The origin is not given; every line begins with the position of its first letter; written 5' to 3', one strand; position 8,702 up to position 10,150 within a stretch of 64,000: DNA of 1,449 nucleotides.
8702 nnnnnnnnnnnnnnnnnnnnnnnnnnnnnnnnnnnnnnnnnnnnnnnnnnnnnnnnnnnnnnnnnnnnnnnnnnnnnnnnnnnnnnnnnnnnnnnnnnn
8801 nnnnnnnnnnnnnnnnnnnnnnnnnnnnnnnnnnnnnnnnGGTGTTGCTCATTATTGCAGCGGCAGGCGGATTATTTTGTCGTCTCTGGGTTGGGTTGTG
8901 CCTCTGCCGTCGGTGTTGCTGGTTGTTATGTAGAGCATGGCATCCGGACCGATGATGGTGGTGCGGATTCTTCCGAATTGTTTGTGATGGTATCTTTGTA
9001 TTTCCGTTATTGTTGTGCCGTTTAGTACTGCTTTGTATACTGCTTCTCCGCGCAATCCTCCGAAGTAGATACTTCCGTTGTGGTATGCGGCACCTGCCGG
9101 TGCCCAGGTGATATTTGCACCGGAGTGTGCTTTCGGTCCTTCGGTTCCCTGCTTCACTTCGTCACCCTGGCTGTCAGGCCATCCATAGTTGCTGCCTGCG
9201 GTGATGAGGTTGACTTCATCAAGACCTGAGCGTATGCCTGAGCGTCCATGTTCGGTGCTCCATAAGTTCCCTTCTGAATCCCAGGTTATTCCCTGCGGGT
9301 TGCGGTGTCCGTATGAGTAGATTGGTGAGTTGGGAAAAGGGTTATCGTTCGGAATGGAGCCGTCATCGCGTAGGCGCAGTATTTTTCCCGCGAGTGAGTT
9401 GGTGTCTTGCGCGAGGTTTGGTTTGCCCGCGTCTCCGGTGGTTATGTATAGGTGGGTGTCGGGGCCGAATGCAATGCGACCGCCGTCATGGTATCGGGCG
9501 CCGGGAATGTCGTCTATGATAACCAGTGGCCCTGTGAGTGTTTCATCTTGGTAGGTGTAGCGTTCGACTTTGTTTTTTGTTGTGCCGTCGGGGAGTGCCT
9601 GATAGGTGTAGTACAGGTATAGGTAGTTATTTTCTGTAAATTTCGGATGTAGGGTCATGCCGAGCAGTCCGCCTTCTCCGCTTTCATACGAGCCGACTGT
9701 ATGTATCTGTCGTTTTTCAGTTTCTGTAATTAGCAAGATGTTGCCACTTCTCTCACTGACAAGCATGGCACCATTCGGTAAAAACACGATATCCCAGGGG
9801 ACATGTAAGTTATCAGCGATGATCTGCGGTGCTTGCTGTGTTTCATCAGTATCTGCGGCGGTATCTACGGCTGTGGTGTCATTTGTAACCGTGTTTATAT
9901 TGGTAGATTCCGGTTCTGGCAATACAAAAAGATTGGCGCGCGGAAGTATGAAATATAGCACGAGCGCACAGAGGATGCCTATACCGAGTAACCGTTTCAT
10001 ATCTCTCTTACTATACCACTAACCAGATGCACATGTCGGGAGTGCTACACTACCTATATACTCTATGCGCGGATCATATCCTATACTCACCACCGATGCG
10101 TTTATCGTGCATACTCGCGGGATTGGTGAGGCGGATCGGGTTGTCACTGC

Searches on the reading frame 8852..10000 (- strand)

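Call 32: search_protein_families(library=pfam, proteins=[window:8852-10000:-], max_evalue=0.001)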
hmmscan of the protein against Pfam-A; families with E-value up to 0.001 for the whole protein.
window:8852-10000:- (382 aa): 1 family
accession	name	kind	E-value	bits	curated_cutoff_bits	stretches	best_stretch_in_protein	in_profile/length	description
PF07995.17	GSDH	-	6.5e-80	269.3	25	1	66-366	2-329/332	Glucose / Sorbosone dehydrogenase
